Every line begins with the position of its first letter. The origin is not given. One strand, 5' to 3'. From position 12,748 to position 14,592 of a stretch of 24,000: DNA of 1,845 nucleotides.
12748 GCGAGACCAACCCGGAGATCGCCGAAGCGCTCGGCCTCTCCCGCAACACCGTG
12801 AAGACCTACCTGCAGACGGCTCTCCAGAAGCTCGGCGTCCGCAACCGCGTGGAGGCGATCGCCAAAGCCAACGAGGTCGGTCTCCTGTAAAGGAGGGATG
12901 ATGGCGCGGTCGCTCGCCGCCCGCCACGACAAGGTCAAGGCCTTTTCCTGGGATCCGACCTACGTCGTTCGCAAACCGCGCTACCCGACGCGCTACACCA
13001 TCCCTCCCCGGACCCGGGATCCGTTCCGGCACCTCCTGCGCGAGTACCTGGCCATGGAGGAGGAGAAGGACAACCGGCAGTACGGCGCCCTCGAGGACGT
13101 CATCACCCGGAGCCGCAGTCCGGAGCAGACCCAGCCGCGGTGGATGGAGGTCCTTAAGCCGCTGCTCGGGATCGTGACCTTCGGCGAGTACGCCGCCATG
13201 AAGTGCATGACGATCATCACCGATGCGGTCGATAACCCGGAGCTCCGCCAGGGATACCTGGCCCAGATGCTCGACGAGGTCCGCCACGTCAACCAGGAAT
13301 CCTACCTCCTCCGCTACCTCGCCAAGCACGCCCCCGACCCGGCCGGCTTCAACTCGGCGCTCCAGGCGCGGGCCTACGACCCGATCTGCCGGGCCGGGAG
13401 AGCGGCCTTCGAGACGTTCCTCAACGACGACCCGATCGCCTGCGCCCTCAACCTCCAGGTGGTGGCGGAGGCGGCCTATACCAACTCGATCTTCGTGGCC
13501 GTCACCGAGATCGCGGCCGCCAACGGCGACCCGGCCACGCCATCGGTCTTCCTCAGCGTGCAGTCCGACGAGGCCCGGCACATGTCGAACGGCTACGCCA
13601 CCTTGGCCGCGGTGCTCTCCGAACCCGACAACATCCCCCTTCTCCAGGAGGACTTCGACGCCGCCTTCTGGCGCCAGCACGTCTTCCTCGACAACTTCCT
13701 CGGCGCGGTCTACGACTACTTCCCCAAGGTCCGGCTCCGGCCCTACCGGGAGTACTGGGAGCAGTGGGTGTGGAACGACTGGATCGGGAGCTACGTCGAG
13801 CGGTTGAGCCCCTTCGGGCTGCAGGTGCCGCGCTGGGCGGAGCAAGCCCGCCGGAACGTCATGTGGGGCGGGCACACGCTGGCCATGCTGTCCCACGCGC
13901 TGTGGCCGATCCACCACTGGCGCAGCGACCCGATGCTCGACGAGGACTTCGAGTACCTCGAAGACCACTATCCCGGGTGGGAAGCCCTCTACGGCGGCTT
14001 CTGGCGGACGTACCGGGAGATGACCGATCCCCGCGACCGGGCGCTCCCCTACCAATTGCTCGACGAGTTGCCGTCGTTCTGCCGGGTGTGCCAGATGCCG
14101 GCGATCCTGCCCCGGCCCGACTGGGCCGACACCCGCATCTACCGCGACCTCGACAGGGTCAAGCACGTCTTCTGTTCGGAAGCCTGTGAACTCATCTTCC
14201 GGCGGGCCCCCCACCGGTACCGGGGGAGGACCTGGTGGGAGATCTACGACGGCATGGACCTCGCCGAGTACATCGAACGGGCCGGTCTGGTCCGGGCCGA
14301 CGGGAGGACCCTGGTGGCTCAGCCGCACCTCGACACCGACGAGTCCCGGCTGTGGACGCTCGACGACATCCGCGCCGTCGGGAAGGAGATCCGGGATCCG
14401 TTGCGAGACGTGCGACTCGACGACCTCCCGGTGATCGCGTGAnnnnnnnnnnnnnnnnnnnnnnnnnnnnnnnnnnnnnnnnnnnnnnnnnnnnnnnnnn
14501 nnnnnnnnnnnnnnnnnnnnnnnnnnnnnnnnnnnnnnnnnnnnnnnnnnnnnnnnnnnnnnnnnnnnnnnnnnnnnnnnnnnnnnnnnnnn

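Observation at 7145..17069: Back-to-back copper (CuMMO) and di-iron (SDIMO) monooxygenase operons around one control region with an embedded two-component system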

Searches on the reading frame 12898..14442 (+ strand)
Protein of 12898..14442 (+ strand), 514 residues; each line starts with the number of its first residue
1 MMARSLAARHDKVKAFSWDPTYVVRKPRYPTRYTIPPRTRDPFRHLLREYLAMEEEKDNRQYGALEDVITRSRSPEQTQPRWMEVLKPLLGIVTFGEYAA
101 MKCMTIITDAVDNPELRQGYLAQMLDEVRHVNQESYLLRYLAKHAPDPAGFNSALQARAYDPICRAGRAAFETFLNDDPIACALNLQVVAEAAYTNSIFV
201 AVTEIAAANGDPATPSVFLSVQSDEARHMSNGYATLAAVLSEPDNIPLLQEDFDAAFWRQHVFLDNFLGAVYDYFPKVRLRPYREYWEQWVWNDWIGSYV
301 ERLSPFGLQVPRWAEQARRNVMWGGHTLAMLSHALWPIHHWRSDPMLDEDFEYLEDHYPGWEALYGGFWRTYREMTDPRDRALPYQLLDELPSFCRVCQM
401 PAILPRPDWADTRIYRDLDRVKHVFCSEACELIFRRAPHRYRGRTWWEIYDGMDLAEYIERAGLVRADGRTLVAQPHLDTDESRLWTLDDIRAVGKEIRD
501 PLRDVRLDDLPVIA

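Call 3: search_protein_families(library=pfam, proteins=[window:12898-14442:+], max_evalue=0.01)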
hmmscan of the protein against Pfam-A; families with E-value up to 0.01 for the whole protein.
window:12898-14442:+ (514 aa): 2 families
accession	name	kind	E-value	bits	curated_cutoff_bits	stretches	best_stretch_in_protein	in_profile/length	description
PF02332.24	Phenol_Hydrox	-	8.4e-55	186.3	24.4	1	18-242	1-229/230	Methane/Phenol/Alkene Hydroxylase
PF04945.19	YHS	-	0.0021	18.4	30.3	1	424-443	26-45/47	YHS domain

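Call 9: search_protein_families(library=ncbifam, proteins=[window:12898-14442:+], max_evalue=0.001)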
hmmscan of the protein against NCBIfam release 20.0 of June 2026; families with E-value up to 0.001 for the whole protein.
window:12898-14442:+ (514 aa): 0 families

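Call 18: find_homologous_proteins(query=window:12898-14442:+, max_evalue=1e-20)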
Query window:12898-14442:+ (514 aa): 762 proteins with E <= 1e-20 among 8000 candidates; the best 120 are listed.
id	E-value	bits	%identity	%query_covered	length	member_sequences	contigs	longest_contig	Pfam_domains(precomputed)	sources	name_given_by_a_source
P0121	0.0e+0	1141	93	100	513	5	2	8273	PF02332.25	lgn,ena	-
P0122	3.1e-291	985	80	99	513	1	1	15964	PF02332.25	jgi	jgi:hypothetical protein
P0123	1.6e-251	854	70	98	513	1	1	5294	PF02332.25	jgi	jgi:hypothetical protein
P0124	2.0e-248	844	67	99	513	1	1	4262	PF02332.25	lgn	-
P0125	1.0e-247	841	68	100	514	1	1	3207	PF02332.25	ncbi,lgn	-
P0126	1.6e-245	834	67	99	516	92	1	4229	PF02332.25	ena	-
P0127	2.9e-243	826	67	99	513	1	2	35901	PF02332.25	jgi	jgi:hypothetical protein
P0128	3.4e-243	826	66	99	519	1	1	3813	PF02332.25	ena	-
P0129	1.1e-241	821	67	97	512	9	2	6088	PF02332.25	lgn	-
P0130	3.9e-240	816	66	98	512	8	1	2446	PF02332.25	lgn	-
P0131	1.1e-237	808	68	98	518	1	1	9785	PF02332.25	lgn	-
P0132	2.0e-237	807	65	98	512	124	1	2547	PF02332.25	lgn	-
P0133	5.7e-235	799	65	97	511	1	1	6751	PF04945.20,PF02332.25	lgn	-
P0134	5.8e-235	799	65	97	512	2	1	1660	PF02332.25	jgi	-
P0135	1.2e-233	795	64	98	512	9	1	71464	PF02332.25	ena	-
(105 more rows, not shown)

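Call 24: search_dna_similar(query=window:12898-14442:+, collection=plasmids, mode=protein, max_rows=25)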
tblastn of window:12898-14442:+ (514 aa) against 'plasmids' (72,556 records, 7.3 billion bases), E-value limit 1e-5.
Records with a match: 74; places in all: 85; records where one place covers at least 80% of the query: 31.
Best place of each record, by identity: 60-80% 5; <60% 69.
By first word of the organism name: Acinetobacter 15; Rhodococcus 10; Mycobacterium 4; Azospirillum 4; Paraburkholderia 4; Caballeronia 3; Cupriavidus 3; Mycolicibacterium 2; Methylocella 2; Burkholderia 2; and 23 more.
By predicted mobility (MOB-suite, as given by PLSDB): mobilizable 32; non-mobilizable 23; conjugative 19.
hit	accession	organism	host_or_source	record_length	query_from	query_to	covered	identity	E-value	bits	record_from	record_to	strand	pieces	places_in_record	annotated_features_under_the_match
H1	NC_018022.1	Mycolicibacterium chubuense NBB4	-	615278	1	495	96%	66.1%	0e+0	689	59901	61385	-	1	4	aromatic/alkene/methane monooxygenase hydroxylase/oxygenase subunit ...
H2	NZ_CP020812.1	Mycobacterium dioxanotrophicus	Single cell,river sediment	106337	2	495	96%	65.6%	0e+0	684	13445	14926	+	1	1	aromatic/alkene/methane monooxygenase hydroxylase/oxygenase subunit ...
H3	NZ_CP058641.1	Rhodococcus sp. ZPP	cell culture,soil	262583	2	495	96%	64.8%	0e+0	683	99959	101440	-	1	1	aromatic/alkene/methane monooxygenase hydroxylase/oxygenase subunit ...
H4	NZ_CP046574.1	Rhodococcus sp. WAY2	cell culture,bacterial consortium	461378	2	495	96%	64.8%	0e+0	683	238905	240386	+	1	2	aromatic/alkene/methane monooxygenase hydroxylase/oxygenase subunit ...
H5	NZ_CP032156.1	Mycobacterium sp. ELW1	whole organism,Stream sediment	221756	1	492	96%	63.5%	0e+0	647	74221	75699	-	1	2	monooxygenase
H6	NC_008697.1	Nocardioides sp. JS614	-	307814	1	498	97%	46.7%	2e-130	425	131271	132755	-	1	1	aromatic/alkene/methane monooxygenase hydroxylase/oxygenase subunit ...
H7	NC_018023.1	Mycolicibacterium chubuense NBB4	-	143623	1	498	97%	44.5%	4e-124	407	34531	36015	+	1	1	aromatic/alkene/methane monooxygenase hydroxylase/oxygenase subunit ...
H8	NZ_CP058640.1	Rhodococcus sp. ZPP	cell culture,soil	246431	43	494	88%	41.6%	4e-109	363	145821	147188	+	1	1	methane monooxygenase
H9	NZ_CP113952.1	Rhodococcus sp. JS3073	culture,soil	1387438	1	493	96%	37.3%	5e-92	314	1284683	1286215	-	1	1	record has no annotation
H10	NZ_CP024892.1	Rhodococcus ruber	cell culture,activated sludge from ...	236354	4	495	96%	37.0%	2e-98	333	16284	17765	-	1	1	methane monooxygenase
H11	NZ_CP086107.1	Skermanella mucosa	single cell,crude oil contaminated ...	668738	2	493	96%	37.0%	3e-83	289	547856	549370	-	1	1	aromatic/alkene/methane monooxygenase hydroxylase/oxygenase subunit ...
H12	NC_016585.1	Azospirillum lipoferum 4B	-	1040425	5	493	95%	37.2%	2e-83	289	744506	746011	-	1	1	none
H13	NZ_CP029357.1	Azospirillum thermophilum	cell culture,hot spring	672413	5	493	95%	36.8%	6e-83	288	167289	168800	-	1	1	aromatic/alkene/methane monooxygenase hydroxylase/oxygenase subunit ...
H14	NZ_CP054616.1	Azospirillum oryzae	cell culture,soil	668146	12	493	94%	37.1%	1e-83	290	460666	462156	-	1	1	aromatic/alkene/methane monooxygenase hydroxylase/oxygenase subunit ...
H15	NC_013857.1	Azospirillum sp. B510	-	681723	12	493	94%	36.9%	2e-83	289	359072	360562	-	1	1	aromatic/alkene/methane monooxygenase hydroxylase/oxygenase subunit ...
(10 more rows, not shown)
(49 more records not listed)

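Call 27: get_annotated_region(hit=H1, flank=8000)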
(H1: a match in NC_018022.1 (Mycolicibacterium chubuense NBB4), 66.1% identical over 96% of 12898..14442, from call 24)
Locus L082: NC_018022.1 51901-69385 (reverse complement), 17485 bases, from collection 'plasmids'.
description: Mycolicibacterium chubuense NBB4 plasmid pMYCCH.01, complete sequence
organism: Mycolicibacterium chubuense NBB4 (NCBI taxid 710421)
taxonomy: Bacteria; Actinomycetota; Actinomycetes; Mycobacteriales; Mycobacteriaceae; Mycolicibacterium; Mycolicibacterium chubuense; Mycolicibacterium chubuense NBB4
host: -; source: -; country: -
typing (MOB-suite, as given by PLSDB): mobilizable; relaxase MOBF,MOBF
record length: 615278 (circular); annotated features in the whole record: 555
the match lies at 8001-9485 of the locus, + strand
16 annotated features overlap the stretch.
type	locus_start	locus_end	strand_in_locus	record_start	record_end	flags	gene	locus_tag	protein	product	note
CDS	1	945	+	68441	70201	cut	-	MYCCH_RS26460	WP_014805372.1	hypothetical protein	-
CDS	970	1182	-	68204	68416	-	-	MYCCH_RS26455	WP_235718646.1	hypothetical protein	-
CDS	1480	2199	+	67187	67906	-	-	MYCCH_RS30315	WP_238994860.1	DUF4226 domain-containing protein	-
CDS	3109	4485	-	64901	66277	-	-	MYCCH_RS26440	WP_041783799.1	histidine kinase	GO:0000160 - phosphorelay signal transduction system [Evidence IEA]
CDS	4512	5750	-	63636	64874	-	-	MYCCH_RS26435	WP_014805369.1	iron-containing alcohol dehydrogenase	-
CDS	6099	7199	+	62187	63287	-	-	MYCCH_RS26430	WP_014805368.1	GAF domain-containing protein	-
CDS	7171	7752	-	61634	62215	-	-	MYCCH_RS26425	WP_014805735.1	response regulator transcription factor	GO:0000160 - phosphorelay signal transduction system [Evidence IEA]; GO:0006355 - regulation of DNA-templated ...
CDS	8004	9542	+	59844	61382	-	-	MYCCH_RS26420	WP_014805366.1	aromatic/alkene/methane monooxygenase hydroxylase/oxygenase subunit alpha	-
CDS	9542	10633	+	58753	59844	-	-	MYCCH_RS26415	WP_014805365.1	aromatic/alkene monooxygenase hydroxylase subunit beta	-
CDS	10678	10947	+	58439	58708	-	-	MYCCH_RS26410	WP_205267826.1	MmoB/DmpM family protein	GO:0006725 - cellular aromatic compound metabolic process [Evidence IEA]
CDS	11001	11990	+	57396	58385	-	-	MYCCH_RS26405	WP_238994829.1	FAD-binding oxidoreductase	-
CDS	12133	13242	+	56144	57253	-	-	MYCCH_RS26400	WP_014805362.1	NDMA-dependent alcohol dehydrogenase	-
CDS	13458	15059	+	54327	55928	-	groL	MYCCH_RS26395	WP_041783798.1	chaperonin GroEL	GO:0006457 - protein folding [Evidence IEA]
CDS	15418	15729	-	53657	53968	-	-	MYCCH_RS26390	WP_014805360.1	hypothetical protein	-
CDS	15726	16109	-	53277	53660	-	-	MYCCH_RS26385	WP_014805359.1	AbrB/MazE/SpoVT family DNA-binding domain-containing protein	-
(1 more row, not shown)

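Call 28: find_encoding_contigs(protein=P0122, flank=10000, max_places=3)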
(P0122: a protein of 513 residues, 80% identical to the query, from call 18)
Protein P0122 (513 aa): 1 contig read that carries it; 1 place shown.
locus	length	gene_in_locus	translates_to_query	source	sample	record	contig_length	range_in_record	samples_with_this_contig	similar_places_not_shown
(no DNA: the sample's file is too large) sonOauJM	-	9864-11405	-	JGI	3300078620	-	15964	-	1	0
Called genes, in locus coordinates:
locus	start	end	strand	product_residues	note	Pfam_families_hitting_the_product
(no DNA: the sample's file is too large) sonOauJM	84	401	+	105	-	-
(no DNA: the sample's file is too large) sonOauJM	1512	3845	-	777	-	PF01344:Kelch_1 (faint), PF07250:Glyoxal_oxid_N, PF09118:GO-like_E_set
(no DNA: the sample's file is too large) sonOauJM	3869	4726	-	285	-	PF00941:FAD_binding_5, PF03450:CO_deh_flav_C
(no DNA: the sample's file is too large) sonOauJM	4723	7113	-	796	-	PF01315:Ald_Xan_dh_C, PF02738:MoCoBD_1, PF20256:MoCoBD_2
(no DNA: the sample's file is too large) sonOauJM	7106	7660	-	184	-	PF00111:Fer2 (faint), PF01799:Fer2_2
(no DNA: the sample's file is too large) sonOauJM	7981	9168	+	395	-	PF01590:GAF, PF13185:GAF_2, PF07730:HisKA_3 (weak), PF02518:HATPase_c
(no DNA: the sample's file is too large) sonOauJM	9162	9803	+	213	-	PF00072:Response_reg, PF00196:GerE, PF08281:Sigma70_r4_2 (weak)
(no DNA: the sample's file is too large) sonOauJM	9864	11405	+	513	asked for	PF02332:Phenol_Hydrox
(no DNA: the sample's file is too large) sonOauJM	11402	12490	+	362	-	PF02332:Phenol_Hydrox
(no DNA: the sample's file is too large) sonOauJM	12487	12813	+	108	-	PF02406:MmoB_DmpM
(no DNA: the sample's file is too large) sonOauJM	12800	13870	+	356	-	PF00111:Fer2, PF00970:FAD_binding_6, PF00175:NAD_binding_1 (weak)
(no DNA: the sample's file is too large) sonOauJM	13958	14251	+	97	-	PF11239:DUF3040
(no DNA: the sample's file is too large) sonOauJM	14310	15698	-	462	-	PF03109:ABC1, PF01636:APH (weak), PF27536:UbiB_helical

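Call 29: find_encoding_contigs(protein=P0121, flank=10000, max_places=3)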
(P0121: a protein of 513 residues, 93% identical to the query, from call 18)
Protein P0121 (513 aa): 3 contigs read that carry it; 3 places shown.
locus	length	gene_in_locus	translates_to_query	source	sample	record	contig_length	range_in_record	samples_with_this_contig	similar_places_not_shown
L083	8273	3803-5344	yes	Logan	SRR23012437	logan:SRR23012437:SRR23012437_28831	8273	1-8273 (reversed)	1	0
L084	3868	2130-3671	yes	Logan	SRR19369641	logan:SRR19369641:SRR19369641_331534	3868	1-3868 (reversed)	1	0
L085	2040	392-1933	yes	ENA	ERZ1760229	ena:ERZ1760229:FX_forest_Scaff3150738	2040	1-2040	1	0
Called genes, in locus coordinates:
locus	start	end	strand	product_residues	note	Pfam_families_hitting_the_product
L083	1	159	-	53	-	?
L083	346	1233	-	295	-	PF04896:AmoC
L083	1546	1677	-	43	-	-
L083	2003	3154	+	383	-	PF01590:GAF, PF13185:GAF_2, PF07730:HisKA_3, PF02518:HATPase_c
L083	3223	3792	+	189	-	PF00072:Response_reg, PF00196:GerE, PF04545:Sigma70_r4 (weak), PF08281:Sigma70_r4_2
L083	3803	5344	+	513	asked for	PF02332:Phenol_Hydrox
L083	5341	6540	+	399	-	PF02332:Phenol_Hydrox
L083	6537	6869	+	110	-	PF02406:MmoB_DmpM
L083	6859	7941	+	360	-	PF00111:Fer2, PF00970:FAD_binding_6, PF00175:NAD_binding_1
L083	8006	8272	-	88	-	?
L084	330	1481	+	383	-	PF01590:GAF, PF13185:GAF_2, PF07730:HisKA_3, PF02518:HATPase_c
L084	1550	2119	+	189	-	PF00072:Response_reg, PF00196:GerE, PF04545:Sigma70_r4 (weak), PF08281:Sigma70_r4_2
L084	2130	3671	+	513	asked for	PF02332:Phenol_Hydrox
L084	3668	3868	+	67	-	?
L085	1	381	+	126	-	?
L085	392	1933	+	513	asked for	PF02332:Phenol_Hydrox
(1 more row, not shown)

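Call 30: find_encoding_contigs(protein=P0127, flank=10000, max_places=3)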
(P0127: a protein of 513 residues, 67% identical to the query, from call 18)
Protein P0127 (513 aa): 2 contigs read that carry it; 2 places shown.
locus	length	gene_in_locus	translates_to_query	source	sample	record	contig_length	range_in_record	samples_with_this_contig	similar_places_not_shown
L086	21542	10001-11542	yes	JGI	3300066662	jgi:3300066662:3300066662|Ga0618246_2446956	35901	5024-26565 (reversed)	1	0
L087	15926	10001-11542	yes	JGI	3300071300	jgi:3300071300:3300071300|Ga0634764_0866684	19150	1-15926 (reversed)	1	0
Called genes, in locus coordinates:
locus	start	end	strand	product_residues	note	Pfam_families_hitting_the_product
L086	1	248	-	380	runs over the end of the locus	PF02720:DUF222 (faint)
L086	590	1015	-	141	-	PF12680:SnoaL_2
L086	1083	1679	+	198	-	PF00440:TetR_N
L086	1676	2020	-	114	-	-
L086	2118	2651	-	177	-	PF07366:SnoaL (weak), PF12680:SnoaL_2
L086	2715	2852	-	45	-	-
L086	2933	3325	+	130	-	PF00903:Glyoxalase, PF13669:Glyoxalase_4 (weak), PF18029:Glyoxalase_6 (weak)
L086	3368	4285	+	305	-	PF00296:Bac_luciferase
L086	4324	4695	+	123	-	PF05899:Cupin_3 (weak), PF07883:Cupin_2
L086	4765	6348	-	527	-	PF00890:FAD_binding_2 (faint), PF01266:DAO, PF01593:Amino_oxidase, PF01946:Thi4 (weak), PF07992:Pyr_redox_2 (faint), PF12831:FAD_oxidored (weak), PF13450:NAD_binding_8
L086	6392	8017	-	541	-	PF00501:AMP-binding, PF13193:AMP-binding_C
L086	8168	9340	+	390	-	PF13185:GAF_2, PF01590:GAF, PF13492:GAF_3 (weak), PF07730:HisKA_3 (weak), PF02518:HATPase_c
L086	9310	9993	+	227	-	PF00072:Response_reg, PF00196:GerE, PF08281:Sigma70_r4_2 (faint)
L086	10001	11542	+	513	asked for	PF02332:Phenol_Hydrox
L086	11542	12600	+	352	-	PF02332:Phenol_Hydrox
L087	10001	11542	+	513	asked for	PF02332:Phenol_Hydrox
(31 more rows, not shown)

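Call 43: search_solved_structures(query=window:12898-14442:+, show_alignments=2, max_evalue=0.00001)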
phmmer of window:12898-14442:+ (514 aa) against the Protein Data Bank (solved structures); distinct sequences matched with E-value up to 0.00001: 31.
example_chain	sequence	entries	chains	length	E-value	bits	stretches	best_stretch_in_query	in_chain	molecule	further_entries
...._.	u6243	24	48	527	7.1e-108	364.7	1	10-503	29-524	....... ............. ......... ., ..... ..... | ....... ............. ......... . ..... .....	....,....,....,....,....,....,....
4gam_A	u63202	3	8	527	1e-107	364.2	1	10-503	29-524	Methane monooxygenase component A alpha chain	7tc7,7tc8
1mhy_D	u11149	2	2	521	2.6e-107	362.9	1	10-503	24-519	METHANE MONOOXYGENASE HYDROXYLASE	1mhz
7m8q_A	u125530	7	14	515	4.2e-107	362.2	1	10-503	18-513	Methane monooxygenase component A alpha chain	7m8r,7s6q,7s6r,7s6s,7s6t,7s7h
6vk4_A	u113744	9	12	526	4.5e-107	362.1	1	10-503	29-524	Methane monooxygenase component A alpha chain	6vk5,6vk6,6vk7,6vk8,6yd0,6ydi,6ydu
1mmo_D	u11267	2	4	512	1.1e-106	360.8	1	10-503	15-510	METHANE MONOOXYGENASE HYDROLASE (ALPHA CHAIN) | METHANE MONOOXYGENASE HYDROXYLASE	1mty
6d7k_A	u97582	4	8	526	2.3e-106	359.7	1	10-502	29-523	Methane monooxygenase hydroxylase, MmoX1 | Methane monooxygenase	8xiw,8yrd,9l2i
4p1b_A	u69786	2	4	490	6.7e-30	107.4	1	12-443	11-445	Toluene-4-monooxygenase system protein A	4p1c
3rmk_A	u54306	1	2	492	6.8e-30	107.4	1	12-443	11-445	Toluene-4-monooxygenase system protein A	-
5tds_A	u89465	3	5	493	8.2e-30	107.1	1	11-443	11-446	Toluene-4-monooxygenase system protein A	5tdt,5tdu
3dhg_A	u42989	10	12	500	8.7e-30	107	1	11-443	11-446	toluene 4-monooxygenase hydroxylase alpha subunit | Toluene-4-monooxygenase system protein A | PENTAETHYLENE GLYCOL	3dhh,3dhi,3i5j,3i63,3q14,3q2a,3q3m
2inp_A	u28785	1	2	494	1.2e-29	106.6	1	15-449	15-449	Phenol hydroxylase component phN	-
2inn_A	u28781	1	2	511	1.3e-29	106.5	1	15-449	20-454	Phenol hydroxylase component phN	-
3u52_A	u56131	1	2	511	1.3e-29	106.5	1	15-449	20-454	Phenol hydroxylase component phN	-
1t0q_A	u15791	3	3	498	4.2e-29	104.8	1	10-445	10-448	toluene, o-xylene monooxygenase oxygenase subunit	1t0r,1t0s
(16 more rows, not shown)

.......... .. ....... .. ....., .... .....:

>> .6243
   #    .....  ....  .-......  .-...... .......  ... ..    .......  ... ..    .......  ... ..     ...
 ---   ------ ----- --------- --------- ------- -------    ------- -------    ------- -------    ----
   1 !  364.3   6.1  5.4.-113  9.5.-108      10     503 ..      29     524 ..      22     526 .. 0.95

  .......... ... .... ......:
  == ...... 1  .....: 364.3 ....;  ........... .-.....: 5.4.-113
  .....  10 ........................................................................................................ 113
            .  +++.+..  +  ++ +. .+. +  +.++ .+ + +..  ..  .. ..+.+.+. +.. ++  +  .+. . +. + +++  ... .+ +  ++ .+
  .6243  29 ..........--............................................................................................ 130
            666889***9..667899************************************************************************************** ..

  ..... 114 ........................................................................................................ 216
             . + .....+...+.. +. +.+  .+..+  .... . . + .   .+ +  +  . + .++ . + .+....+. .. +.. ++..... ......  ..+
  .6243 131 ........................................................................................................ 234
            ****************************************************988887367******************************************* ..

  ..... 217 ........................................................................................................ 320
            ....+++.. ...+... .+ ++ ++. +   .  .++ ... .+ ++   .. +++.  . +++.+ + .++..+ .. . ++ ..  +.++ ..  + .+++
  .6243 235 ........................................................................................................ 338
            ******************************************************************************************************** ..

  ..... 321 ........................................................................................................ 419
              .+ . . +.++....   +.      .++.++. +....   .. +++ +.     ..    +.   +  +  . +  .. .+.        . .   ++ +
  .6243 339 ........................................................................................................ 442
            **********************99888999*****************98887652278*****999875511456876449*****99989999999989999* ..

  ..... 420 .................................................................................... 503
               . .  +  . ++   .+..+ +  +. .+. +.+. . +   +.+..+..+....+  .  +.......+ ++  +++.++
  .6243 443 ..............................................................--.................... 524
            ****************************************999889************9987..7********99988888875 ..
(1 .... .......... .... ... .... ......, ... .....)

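Call 63: get_annotated_region(hit=H2, flank=4000)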
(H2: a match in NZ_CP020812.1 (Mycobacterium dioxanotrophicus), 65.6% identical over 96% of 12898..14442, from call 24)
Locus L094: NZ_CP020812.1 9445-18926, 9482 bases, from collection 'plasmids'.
description: Mycobacterium dioxanotrophicus strain PH-06 plasmid unnamed3, complete sequence
organism: Mycobacterium dioxanotrophicus (NCBI taxid 482462)
taxonomy: Bacteria; Actinomycetota; Actinomycetes; Mycobacteriales; Mycobacteriaceae; Mycobacterium; Mycobacterium dioxanotrophicus
host: -; source: Single cell,river sediment; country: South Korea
typing (MOB-suite, as given by PLSDB): non-mobilizable; replicon rep_cluster_1561
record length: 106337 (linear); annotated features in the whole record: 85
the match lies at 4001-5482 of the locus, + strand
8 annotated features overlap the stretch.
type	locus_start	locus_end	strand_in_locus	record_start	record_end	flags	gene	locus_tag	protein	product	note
CDS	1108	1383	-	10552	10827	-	-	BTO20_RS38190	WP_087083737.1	alpha/beta hydrolase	-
CDS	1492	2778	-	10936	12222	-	-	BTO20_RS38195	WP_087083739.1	IS256 family transposase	-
CDS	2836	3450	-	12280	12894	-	-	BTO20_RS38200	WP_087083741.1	alpha/beta fold hydrolase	-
CDS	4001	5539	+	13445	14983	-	-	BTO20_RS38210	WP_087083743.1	aromatic/alkene/methane monooxygenase hydroxylase/oxygenase subunit alpha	-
CDS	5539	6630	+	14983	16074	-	-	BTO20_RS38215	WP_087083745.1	aromatic/alkene monooxygenase hydroxylase subunit beta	-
CDS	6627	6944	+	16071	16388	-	-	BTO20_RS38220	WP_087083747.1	MmoB/DmpM family protein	-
CDS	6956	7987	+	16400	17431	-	-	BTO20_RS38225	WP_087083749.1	2Fe-2S iron-sulfur cluster-binding protein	-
CDS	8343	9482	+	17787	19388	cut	groL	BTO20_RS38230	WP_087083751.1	chaperonin GroEL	GO:0006457 - protein folding [Evidence IEA]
